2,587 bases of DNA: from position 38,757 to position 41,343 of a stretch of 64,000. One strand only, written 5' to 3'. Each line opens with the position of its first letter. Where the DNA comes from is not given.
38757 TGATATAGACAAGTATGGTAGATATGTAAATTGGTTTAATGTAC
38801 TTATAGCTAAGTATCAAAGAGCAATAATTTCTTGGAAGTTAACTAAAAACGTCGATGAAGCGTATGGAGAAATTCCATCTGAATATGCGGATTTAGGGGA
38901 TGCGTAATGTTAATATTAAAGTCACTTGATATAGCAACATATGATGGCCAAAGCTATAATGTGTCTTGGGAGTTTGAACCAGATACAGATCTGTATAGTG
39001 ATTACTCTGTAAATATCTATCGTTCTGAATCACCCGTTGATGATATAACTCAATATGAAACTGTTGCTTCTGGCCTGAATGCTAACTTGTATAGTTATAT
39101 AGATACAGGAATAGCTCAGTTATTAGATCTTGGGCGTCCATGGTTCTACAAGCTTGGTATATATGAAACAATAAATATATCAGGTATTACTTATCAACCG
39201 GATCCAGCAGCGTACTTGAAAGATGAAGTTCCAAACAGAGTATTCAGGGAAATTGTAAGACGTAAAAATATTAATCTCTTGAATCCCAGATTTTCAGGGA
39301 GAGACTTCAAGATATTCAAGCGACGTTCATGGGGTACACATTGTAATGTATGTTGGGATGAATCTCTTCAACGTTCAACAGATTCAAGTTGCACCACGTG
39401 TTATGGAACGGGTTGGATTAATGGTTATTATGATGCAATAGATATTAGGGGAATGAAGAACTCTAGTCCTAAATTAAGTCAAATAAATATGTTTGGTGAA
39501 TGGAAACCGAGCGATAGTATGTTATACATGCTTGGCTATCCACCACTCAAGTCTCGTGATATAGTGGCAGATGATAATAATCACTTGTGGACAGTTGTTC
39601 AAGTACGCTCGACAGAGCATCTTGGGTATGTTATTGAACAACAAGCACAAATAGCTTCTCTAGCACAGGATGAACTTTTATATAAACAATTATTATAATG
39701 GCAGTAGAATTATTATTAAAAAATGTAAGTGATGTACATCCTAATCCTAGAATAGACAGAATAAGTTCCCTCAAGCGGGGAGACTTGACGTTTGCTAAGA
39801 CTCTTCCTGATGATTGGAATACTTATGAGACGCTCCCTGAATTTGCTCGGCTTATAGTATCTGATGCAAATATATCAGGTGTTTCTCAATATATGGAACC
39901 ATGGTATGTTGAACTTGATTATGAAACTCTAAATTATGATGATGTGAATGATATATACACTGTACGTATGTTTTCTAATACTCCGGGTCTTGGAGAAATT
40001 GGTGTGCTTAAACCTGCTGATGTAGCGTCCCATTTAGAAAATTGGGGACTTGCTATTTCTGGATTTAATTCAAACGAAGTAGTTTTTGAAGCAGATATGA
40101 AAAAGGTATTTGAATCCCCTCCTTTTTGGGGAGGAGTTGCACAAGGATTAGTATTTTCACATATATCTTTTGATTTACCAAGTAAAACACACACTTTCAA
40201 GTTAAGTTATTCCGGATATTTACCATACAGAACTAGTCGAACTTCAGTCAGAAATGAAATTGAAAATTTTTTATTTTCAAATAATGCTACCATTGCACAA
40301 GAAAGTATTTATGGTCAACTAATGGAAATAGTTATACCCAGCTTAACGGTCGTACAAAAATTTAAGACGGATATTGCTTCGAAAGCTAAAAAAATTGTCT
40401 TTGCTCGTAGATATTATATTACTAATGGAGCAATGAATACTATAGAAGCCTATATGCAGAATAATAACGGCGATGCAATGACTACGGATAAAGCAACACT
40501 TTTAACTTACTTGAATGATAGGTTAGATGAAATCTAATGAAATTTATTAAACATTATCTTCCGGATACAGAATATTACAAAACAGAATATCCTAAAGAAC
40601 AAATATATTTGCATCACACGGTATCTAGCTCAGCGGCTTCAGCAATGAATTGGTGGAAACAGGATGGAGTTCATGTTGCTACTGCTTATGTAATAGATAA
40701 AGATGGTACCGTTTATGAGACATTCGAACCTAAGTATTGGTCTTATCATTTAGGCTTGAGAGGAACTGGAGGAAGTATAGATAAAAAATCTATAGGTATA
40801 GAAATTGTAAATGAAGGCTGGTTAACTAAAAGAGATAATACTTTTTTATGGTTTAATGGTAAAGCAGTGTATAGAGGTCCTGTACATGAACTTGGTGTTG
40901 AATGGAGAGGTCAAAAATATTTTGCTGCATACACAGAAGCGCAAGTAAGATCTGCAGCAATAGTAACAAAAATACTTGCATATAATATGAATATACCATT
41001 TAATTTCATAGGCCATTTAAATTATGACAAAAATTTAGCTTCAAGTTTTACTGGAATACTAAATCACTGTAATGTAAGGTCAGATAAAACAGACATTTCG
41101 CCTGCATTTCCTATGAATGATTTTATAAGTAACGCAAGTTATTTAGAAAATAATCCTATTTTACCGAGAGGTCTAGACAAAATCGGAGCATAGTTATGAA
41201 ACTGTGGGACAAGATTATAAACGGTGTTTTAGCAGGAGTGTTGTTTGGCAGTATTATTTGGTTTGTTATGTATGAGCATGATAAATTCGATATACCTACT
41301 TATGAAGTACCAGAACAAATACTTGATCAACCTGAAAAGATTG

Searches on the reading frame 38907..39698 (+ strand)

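Call 3: search_protein_families(library=pfam, proteins=[window:38907-39698:+], max_evalue=0.1)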
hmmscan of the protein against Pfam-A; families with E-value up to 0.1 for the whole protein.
window:38907-39698:+ (263 aa): 0 families

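Call 4: search_protein_families(library=phrogs, proteins=[window:38907-39698:+], max_evalue=0.01)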
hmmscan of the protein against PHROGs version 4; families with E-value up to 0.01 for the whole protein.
window:38907-39698:+ (263 aa): 2 families
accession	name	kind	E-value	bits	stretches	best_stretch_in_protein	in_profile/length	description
phrog_2806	-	unknown function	9.5e-07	29.6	1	145-222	47-124/198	-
phrog_38102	-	head and packaging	0.0033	18.3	1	136-172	21-55/178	virion structural protein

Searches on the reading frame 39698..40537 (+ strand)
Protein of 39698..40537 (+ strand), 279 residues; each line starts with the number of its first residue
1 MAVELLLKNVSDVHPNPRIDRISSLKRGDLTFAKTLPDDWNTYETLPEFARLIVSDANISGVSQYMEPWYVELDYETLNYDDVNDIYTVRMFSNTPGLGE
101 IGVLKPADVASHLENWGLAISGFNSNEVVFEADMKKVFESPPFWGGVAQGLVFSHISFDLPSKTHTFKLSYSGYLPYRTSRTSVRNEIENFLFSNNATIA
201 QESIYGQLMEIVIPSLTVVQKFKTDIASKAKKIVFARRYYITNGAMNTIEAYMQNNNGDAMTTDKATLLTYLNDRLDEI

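Call 3: search_protein_families(library=pfam, proteins=[window:39698-40537:+], max_evalue=0.1)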
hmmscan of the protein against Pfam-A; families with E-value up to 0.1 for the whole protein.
window:39698-40537:+ (279 aa): 0 families

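Call 4: search_protein_families(library=phrogs, proteins=[window:39698-40537:+], max_evalue=0.01)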
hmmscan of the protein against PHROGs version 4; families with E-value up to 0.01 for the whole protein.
window:39698-40537:+ (279 aa): 0 families

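Call 60: search_protein_families(library=phrogs, proteins=[window:39698-40537:+], max_evalue=0.1)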
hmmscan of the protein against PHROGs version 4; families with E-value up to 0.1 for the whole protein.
window:39698-40537:+ (279 aa): 1 family
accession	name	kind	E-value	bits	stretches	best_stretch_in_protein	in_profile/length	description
phrog_29025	-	unknown function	0.083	13.8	0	78-93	9-24/49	-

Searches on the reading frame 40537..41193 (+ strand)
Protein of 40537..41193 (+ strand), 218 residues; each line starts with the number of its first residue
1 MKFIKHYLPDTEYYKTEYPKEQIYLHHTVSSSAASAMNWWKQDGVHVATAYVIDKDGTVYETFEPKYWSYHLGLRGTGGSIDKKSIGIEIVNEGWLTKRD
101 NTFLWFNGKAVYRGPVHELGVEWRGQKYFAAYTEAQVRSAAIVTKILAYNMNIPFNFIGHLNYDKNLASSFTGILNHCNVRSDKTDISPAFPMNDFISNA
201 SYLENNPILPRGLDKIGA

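Call 3: search_protein_families(library=pfam, proteins=[window:40537-41193:+], max_evalue=0.1)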
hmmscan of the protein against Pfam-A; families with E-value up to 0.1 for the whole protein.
window:40537-41193:+ (218 aa): 1 family
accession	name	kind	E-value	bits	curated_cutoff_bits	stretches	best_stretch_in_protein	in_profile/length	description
PF01510.30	Amidase_2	-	3.6e-14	53.6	26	1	21-162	6-120/131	N-acetylmuramoyl-L-alanine amidase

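Call 4: search_protein_families(library=phrogs, proteins=[window:40537-41193:+], max_evalue=0.01)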
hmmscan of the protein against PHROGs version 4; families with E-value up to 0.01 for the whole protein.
window:40537-41193:+ (218 aa): 6 families
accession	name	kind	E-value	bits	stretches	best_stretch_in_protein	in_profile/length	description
phrog_1794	-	lysis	6.9e-14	53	1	19-160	55-170/336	amidase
phrog_7698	-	lysis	1.7e-05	25.7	1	13-94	17-95/316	endolysin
phrog_19265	-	unknown function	4.7e-05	24.2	1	21-95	25-97/293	-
phrog_9611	-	lysis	0.00014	22.5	1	21-93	24-103/246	endolysin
phrog_3088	-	lysis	0.00026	21.8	1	4-91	5-94/248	amidase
phrog_1493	-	lysis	0.00029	21.1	1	19-160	33-142/394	endolysin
